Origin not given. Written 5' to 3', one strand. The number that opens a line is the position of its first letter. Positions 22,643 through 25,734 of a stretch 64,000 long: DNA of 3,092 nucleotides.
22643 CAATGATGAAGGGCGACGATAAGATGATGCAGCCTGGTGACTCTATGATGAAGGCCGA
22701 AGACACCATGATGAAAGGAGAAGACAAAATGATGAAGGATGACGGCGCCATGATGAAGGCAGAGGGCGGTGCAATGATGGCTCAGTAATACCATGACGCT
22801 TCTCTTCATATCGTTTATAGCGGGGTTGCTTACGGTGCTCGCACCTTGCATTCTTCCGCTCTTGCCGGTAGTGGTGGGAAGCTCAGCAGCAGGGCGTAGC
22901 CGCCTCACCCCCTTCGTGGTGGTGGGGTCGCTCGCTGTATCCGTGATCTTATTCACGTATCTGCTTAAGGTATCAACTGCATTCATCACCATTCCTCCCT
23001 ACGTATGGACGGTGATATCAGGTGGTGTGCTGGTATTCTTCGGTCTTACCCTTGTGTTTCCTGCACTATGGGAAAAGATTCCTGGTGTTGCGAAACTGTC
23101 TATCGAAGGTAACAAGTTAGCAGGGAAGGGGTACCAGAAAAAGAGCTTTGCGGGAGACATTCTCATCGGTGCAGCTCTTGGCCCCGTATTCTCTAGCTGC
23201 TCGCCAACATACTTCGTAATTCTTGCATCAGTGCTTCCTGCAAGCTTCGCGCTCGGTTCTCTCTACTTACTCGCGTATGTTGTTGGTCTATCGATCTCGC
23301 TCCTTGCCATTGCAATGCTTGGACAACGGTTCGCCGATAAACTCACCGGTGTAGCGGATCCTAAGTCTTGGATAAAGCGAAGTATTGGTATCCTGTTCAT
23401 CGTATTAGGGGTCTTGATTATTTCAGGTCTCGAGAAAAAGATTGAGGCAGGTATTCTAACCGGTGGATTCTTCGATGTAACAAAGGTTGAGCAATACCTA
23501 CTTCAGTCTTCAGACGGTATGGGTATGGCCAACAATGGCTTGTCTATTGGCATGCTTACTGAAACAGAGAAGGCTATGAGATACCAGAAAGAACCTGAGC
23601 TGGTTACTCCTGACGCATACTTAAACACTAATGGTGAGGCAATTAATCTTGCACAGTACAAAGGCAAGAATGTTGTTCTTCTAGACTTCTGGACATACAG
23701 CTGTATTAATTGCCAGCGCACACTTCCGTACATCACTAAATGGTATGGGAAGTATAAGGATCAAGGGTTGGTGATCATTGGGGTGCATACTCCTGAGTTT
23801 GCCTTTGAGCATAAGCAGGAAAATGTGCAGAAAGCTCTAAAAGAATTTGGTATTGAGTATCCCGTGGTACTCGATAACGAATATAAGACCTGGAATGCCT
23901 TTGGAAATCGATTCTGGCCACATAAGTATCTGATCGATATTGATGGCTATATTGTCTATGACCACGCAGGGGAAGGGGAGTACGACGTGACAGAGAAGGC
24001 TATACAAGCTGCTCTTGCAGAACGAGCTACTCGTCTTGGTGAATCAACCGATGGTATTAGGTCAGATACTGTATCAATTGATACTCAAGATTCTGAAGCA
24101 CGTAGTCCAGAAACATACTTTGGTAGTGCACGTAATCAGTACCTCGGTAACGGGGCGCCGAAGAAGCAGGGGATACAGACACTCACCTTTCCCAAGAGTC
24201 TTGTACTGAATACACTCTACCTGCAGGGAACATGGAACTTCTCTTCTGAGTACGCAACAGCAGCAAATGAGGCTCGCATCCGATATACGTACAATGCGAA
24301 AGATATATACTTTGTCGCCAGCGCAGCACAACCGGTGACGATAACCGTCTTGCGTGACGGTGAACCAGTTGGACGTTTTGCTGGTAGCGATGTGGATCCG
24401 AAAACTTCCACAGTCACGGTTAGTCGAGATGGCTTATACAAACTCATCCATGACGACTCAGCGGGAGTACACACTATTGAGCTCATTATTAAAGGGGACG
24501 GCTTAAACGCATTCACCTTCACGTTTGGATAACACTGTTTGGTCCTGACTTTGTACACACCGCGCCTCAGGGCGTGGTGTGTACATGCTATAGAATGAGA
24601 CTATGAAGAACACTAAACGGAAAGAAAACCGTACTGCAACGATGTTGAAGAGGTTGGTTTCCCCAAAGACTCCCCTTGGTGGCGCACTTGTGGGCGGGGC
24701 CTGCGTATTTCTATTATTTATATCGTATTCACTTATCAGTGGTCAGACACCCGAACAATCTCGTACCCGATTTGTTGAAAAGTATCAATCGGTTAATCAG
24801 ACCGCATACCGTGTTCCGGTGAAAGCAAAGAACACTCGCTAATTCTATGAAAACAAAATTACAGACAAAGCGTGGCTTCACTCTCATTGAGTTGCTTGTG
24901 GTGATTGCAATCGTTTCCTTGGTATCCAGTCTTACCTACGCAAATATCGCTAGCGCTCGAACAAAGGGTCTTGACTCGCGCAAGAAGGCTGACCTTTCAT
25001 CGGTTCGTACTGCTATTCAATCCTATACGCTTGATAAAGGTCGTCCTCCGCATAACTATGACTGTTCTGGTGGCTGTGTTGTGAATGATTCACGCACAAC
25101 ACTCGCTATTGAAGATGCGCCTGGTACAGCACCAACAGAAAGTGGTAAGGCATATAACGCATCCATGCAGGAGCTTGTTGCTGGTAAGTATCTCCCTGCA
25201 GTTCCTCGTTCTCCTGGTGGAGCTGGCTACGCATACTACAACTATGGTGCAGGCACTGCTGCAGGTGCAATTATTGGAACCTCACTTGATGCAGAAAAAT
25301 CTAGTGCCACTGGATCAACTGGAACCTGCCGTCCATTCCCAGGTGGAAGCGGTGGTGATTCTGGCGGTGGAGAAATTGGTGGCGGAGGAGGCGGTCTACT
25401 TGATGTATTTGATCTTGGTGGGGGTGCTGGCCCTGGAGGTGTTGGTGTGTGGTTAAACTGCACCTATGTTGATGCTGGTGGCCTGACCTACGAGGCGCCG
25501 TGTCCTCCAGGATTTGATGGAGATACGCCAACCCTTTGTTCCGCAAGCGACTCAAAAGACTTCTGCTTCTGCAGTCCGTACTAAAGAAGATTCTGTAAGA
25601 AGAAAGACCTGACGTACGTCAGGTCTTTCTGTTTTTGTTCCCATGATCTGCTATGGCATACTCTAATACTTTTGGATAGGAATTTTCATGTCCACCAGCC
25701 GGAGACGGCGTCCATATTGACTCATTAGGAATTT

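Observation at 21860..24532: Palindrome-controlled operon: Met-rich exported protein plus CcdA-thioredoxin fusion downstream of an HTH-membrane protein pair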

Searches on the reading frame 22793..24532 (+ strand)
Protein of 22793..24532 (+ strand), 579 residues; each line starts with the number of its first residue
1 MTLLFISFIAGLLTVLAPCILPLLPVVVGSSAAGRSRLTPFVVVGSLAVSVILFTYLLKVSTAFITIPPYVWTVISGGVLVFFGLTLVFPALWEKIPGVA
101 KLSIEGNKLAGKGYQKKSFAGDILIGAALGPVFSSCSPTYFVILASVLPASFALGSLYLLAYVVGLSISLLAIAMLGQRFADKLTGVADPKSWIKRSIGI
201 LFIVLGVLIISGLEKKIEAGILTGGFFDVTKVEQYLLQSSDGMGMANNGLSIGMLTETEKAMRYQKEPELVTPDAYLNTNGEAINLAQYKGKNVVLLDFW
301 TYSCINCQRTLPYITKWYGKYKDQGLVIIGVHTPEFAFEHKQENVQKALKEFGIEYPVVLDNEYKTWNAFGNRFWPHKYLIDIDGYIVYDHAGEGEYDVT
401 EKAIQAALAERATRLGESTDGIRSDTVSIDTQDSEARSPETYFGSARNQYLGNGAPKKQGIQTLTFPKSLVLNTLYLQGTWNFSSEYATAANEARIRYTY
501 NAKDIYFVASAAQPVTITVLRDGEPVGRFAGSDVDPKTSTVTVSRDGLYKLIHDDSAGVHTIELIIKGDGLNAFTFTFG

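Call 6: search_protein_families(library=pfam, proteins=[window:22793-24532:+], max_evalue=0.01)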
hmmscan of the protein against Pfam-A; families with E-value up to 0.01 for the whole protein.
window:22793-24532:+ (579 aa): 7 families
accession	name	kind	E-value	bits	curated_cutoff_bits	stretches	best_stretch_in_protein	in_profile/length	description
PF17991.7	Thioredoxin_10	-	1.6e-33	116.7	27.1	1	438-579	1-142/142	Thioredoxin like C-terminal domain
PF08534.16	Redoxin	-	6.4e-15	55.7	26.6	1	274-404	8-144/148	Redoxin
PF00578.27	AhpC-TSA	-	3.6e-14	53.2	26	1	277-389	10-123/124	AhpC/TSA family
PF13905.12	Thioredoxin_8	-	7.7e-09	36.2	27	1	293-387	2-94/94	Thioredoxin-like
PF13386.12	DsbD_2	-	1.7e-06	28.5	24.9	1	37-208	42-199/199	Cytochrome C biogenesis protein transmembrane region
PF00255.25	GSHPx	-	0.00035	20.6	27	1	278-352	8-78/108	Glutathione peroxidase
PF02683.22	DsbD_TM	-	0.0028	17.4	27.1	1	3-210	4-215/219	Cytochrome C biogenesis protein transmembrane domain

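Call 7: search_protein_families(library=ncbifam, proteins=[window:22793-24532:+], max_evalue=0.01)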
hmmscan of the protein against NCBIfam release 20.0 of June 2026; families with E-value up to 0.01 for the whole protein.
window:22793-24532:+ (579 aa): 10 families
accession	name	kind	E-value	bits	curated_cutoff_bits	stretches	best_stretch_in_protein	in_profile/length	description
NF002854.0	PRK03147.1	subfamily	1.8e-21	76.8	170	1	266-396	41-161/176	thiol-disulfide oxidoreductase ResA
NF041202.1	StoA_CxxC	exception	2.1e-09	37.5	210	1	280-393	42-150/163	endospore biogenesis thiol-disulfide oxidoreductase StoA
NF041054.1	WAxxUGC_long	equivalog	2.6e-08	33.6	300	1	250-423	67-233/354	ResA-like WAxxUGC motif-containing protein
TIGR00385.1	dsbE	subfamily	6e-08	32.5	123.15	1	273-404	44-167/173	DsbE family thiol:disulfide interchange protein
NF047696.1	ThlDiSintTplARhiz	equivalog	1e-06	28.7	230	1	261-397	67-203/219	thiol:disulfide interchange protein TlpA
NF010625.0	PRK14018.1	equivalog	7.7e-06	24.7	522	1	290-394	54-159/521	bifunctional peptide-methionine (S)-S-oxide reductase MsrA/peptide-methionine (R)-S-oxide reductase MsrB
NF011941.0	PRK15412.1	equivalog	3e-05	23.6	359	1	290-406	67-174/185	thiol:disulfide interchange protein DsbE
NF047697.1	ThioredTrxAClost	equivalog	0.00021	21.4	140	1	290-324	15-49/105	thioredoxin TrxA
NF033782.1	lipoprot_Omp28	subfamily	0.00032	20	150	1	289-344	35-90/264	Omp28 family outer membrane lipoprotein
NF045694.1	seleno_TsoB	exception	0.0091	14.1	805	0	2-222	184-403/572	rhodanese/DsbD fusion-like selenoprotein TsoB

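Call 9: search_solved_structures(query=window:22793-24532:+, max_evalue=0.001)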
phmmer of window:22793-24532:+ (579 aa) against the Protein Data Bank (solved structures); distinct sequences matched with E-value up to 0.001: 29.
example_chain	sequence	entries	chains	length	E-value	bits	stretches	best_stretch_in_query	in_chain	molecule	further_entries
2hyx_A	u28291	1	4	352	4.3e-62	213.8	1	268-527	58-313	Protein dipZ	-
5cyy_A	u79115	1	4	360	4.6e-62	213.8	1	268-527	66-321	Protein DipZ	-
7djj_A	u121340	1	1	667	1.1e-19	73.8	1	288-409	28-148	Protein SUPPRESSOR OF QUENCHING 1, chloroplastic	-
7djk_A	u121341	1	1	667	1.3e-17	67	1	288-409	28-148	Protein SUPPRESSOR OF QUENCHING 1, chloroplastic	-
2b5x_A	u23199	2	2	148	3.7e-15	58.9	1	265-410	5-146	YkuV protein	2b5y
6gc1_A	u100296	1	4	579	5e-15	58.5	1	275-399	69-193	NHL repeat-containing protein 2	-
4nmu_A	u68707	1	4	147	2.3e-14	56.3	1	268-396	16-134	Thiol-disulfide oxidoreductase ResA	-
3c71_A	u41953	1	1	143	4.4e-14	55.4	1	278-389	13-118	Thiol-disulfide oxidoreductase resA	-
3c73_A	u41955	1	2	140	4.4e-14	55.3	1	278-389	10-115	Thiol-disulfide oxidoreductase resA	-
2h1b_A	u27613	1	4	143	1.1e-13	54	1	278-389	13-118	Thiol-disulfide oxidoreductase resA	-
1st9_A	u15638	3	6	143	1.1e-13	54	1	278-389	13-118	Thiol-disulfide oxidoreductase resA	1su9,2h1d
2f9s_A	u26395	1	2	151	1.3e-13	53.8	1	278-389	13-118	Thiol-disulfide oxidoreductase resA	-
2h1a_A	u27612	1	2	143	1.9e-12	50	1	278-389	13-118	Thiol-disulfide oxidoreductase resA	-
2h19_A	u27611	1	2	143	2e-12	49.9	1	278-389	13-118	Thiol-disulfide oxidoreductase resA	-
2lrn_A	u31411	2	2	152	3.5e-12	49.1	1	277-407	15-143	Thiol:disulfide interchange protein | Putative thiol-disulfide oxidoreductase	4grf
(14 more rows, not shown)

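Call 12: find_related_loci(query=window:22793-24532:+, collection=genome_contigs, flank=4000)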
Query window:22793-24532:+ (579 aa) in genome_contigs; peptide patterns used: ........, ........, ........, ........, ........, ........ (x = any residue, [..] = any of these).
99 stretches matched a pattern; 12 encode a relative of the query (tblastn E <= 1e-3); 12 distinct loci.
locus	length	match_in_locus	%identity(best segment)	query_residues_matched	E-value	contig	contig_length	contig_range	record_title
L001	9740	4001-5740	83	1-579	0e+0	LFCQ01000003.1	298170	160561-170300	MAG: Parcubacteria bacterium C7867-007 C7867_00011, whole genome shotgun sequence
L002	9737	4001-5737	70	1-579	0e+0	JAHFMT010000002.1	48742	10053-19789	MAG: Candidatus Kaiserbacteria bacterium isolate nzgw463 NODE_930_length_48743_cov_3.130538, whole genome shotgun sequen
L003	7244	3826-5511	55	1-579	0e+0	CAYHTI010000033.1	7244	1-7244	MAG TPA_asm: uncultured Gammaproteobacteria bacterium isolate ERP119705_co15_179 genome assembly, contig: NODE_12904_len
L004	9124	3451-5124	51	1-579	0e+0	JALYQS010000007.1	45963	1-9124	MAG: bacterium isolate MDV bin69 SD1454-56_k127_1267538, whole genome shotgun sequence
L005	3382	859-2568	50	1-579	0e+0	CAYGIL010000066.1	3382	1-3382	MAG TPA_asm: uncultured Candidatus Saccharibacteria bacterium isolate ERP113451_co3_28 genome assembly, contig: NODE_330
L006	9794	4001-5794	48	1-579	0e+0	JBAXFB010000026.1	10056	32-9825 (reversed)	MAG: bacterium isolate ELA260 MAG260_26, whole genome shotgun sequence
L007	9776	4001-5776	48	14-579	0e+0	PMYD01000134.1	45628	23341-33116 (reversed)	MAG: Phycisphaerales bacterium isolate fen_1343 73.20110800_E2D.35_contig_383, whole genome shotgun sequence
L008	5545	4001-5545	53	1-500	9e-178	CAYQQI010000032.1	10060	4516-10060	MAG TPA_asm: uncultured Candidatus Saccharibacteria bacterium isolate binchicken_co264_107 genome assembly, contig: NODE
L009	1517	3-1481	52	17-509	0e+0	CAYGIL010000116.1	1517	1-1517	MAG TPA_asm: uncultured Candidatus Saccharibacteria bacterium isolate ERP113451_co3_28 genome assembly, contig: NODE_144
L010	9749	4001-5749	59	1-567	0e+0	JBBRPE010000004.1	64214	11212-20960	MAG: Candidatus Paceibacteria bacterium isolate La1_metabat2.398 LA1C_B2.398_k141_1222348L_64214_cov_14.0000, whole geno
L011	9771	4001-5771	73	1-579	1e-100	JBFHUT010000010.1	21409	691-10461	MAG: Candidatus Paceibacteria bacterium isolate Mix_sand09.2021.07.G.23 k141_2340502_length_21409_cov_12.0000, whole gen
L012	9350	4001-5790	52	1-579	3e-100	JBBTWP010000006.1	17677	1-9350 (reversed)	MAG: Patescibacteria group bacterium isolate H41-bin017_1 H41_bin017_1_000000000006, whole genome shotgun sequence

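Call 24: search_protein_families(library=pfam, proteins=[L003:3230-3823:+, L005:348-854:+, L011:3449-3994:+, L012:3090-3995:+, L012:5806-6369:+, L012:6376-6777:+, L005:2582-2956:+, L005:2961-3350:+, L004:2552-3355:+, L004:2022-2525:+], max_evalue=0.01)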
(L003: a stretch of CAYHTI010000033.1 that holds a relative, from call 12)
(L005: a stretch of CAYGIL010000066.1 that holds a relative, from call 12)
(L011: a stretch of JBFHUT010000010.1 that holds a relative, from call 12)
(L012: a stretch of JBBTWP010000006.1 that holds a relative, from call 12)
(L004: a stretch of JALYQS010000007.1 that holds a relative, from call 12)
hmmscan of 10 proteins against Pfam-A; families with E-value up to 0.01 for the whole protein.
L003:3230-3823:+ (197 aa): 4 families
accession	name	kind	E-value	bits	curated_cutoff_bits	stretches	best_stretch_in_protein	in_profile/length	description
PF00085.26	Thioredoxin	-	1.3e-10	41.6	23.5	1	111-172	16-77/103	Thioredoxin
PF13899.12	Thioredoxin_7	-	0.00011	22.7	27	1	109-156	13-63/83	Thioredoxin-like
PF00578.27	AhpC-TSA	-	0.00074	19.9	26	1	101-161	16-75/124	AhpC/TSA family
PF13905.12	Thioredoxin_8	-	0.0012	19.5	27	1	116-159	4-49/94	Thioredoxin-like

L005:348-854:+ (168 aa): 7 families
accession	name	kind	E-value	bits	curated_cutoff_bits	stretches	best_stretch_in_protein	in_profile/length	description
PF00085.26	Thioredoxin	-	2.9e-11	43.7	23.5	1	76-167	12-101/103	Thioredoxin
PF13905.12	Thioredoxin_8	-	5.9e-06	27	27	0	86-125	4-45/94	Thioredoxin-like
PF13098.12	Thioredoxin_2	-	2e-05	25.3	27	1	81-156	3-93/104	Thioredoxin-like domain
PF08534.16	Redoxin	-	0.00012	22.3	26.6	0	77-101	22-47/148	Redoxin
PF13899.12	Thioredoxin_7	-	0.00022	21.7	27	1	79-126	13-63/83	Thioredoxin-like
PF00578.27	AhpC-TSA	-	0.00022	21.6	26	1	77-154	19-98/124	AhpC/TSA family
PF06110.17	TXD17-like_Trx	-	0.0047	17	23.1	0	93-127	36-70/119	Thioredoxin domain-containing protein 17-like, thioredoxin domain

L011:3449-3994:+ (181 aa): 4 families
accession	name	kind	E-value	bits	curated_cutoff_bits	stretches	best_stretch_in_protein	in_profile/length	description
PF00085.26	Thioredoxin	-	4.1e-09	36.8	23.5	1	91-178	13-99/103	Thioredoxin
PF08534.16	Redoxin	-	0.00092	19.5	26.6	0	95-121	26-57/148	Redoxin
PF13905.12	Thioredoxin_8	-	0.0011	19.6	27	0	99-140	4-47/94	Thioredoxin-like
PF00578.27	AhpC-TSA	-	0.0015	18.9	26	1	97-164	26-95/124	AhpC/TSA family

L012:3090-3995:+ (301 aa): 1 family
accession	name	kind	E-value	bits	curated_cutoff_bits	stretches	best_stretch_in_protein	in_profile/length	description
PF00085.26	Thioredoxin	-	8.1e-10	39.1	23.5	1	211-299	14-100/103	Thioredoxin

L012:5806-6369:+ (187 aa): 1 family
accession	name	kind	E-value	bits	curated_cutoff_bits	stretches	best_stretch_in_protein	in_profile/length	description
PF01625.27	PMSR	-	1.2e-59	201.4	23.7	1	11-163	2-153/153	Peptide methionine sulfoxide reductase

L012:6376-6777:+ (133 aa): 4 families
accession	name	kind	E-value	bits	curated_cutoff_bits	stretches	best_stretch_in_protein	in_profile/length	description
PF01641.26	SelR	-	5.2e-50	168.7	24.9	1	17-129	1-115/116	SelR domain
PF24046.1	At4g08330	-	4.2e-05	24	27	1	91-116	75-100/129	At4g08330 beta-tent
PF08271.17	Zn_Ribbon_TF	-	0.0024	17.8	29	0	91-104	16-29/43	TFIIB zinc-binding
PF22289.1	DmmA-like_C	-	0.0089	16.4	27.4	0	41-58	13-30/44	Dimethylamine monooxygenase subunit DmmA-like, C-terminal domain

L005:2582-2956:+ (124 aa): 8 families
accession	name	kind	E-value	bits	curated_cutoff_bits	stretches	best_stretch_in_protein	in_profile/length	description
PF01641.26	SelR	-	2.6e-52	176.1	24.9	1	10-122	1-115/116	SelR domain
PF08271.17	Zn_Ribbon_TF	-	1.1e-06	28.5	29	0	32-64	12-42/43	TFIIB zinc-binding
PF24046.1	At4g08330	-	4.1e-05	24.1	27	1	83-110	74-101/129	At4g08330 beta-tent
PF03226.21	Yippee-Mis18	-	0.0041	17.7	26.6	0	80-122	51-91/108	Yippee zinc-binding/DNA-binding /Mis18, centromere assembly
PF08792.16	A2L_zn_ribbon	-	0.0048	17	22.9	0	35-47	17-29/33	A2L zinc ribbon domain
PF10058.14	Zn_ribbon_10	-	0.0072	16.5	24.2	0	81-115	16-49/54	ER junction formation factor lunapark, zinc ribbon finger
PF22289.1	DmmA-like_C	-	0.0088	16.4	27.4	0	80-97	11-28/44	Dimethylamine monooxygenase subunit DmmA-like, C-terminal domain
PF17207.9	MCM_OB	-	0.0097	16.1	24.8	0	69-117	16-63/126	MCM OB domain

L005:2961-3350:+ (129 aa): 1 family
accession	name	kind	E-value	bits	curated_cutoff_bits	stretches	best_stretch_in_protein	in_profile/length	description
PF07884.19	VKOR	-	2.5e-21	76.7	27.5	1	4-128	2-133/134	Vitamin K epoxide reductase family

L004:2552-3355:+ (267 aa): 2 families
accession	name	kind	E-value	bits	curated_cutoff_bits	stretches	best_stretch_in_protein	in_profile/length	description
PF02469.27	Fasciclin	-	9.2e-39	132.9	22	1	142-266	2-123/123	Fasciclin domain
PF01471.23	PG_binding_1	-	4.5e-10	40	23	1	51-110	1-57/57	Putative peptidoglycan binding domain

L004:2022-2525:+ (167 aa): 5 families
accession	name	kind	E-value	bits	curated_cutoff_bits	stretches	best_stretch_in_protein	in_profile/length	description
PF01047.28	MarR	-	1.2e-09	38.4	24.6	1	49-106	2-58/59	MarR family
PF12802.13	MarR_2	-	2.5e-06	28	27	1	48-105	3-60/61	MarR family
PF13463.12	HTH_27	-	9.6e-05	23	22.2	1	49-115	2-68/68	Winged helix DNA-binding domain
PF01325.25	Fe_dep_repress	-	0.00093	19.8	26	1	59-96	16-53/60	Iron dependent repressor, N-terminal DNA binding domain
PF22381.2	Staph_reg_Sar_Rot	-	0.0025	18.3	27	1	45-120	9-83/85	Transcriptional regulator SarA/Rot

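Call 50: search_protein_families(library=pfam, proteins=[L010:5813-6430:+, L006:5807-8110:+, L010:2494-3087:+], max_evalue=0.001)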
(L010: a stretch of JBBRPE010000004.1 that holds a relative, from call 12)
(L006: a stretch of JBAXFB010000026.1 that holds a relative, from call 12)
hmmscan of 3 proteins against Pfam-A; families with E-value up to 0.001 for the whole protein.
L010:5813-6430:+ (205 aa): 2 families
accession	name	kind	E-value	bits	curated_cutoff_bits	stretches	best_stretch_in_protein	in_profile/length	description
PF03358.20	FMN_red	-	3.3e-17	62.9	24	1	7-154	2-142/152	NADPH-dependent FMN reductase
PF02525.22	Flavodoxin_2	-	1.4e-08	35.1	27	1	7-131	2-137/198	Flavodoxin-like fold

L006:5807-8110:+ (767 aa): 4 families
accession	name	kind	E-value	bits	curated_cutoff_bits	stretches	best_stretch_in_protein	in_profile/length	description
PF00122.25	E1-E2_ATPase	-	6.9e-33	114.1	28.1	1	71-251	2-180/181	E1-E2 ATPase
PF00689.26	Cation_ATPase_C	-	5.8e-20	72.2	27.3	1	588-749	2-175/175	Cation transporting ATPase, C-terminus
PF00702.32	Hydrolase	-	3.2e-18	67.3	26.4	1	271-518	4-191/191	haloacid dehalogenase-like hydrolase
PF08282.18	Hydrolase_3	-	4.2e-07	30.4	20.9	1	500-542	205-247/255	haloacid dehalogenase-like hydrolase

L010:2494-3087:+ (197 aa): 0 families

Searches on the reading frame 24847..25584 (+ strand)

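Call 6: search_protein_families(library=pfam, proteins=[window:24847-25584:+], max_evalue=0.01)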
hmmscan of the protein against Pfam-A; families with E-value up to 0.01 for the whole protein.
window:24847-25584:+ (245 aa): 1 family
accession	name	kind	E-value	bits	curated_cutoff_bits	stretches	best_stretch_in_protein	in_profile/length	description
PF07963.17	N_methyl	-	3e-08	33.3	21.2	1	8-30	4-26/27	Prokaryotic N-terminal methylation motif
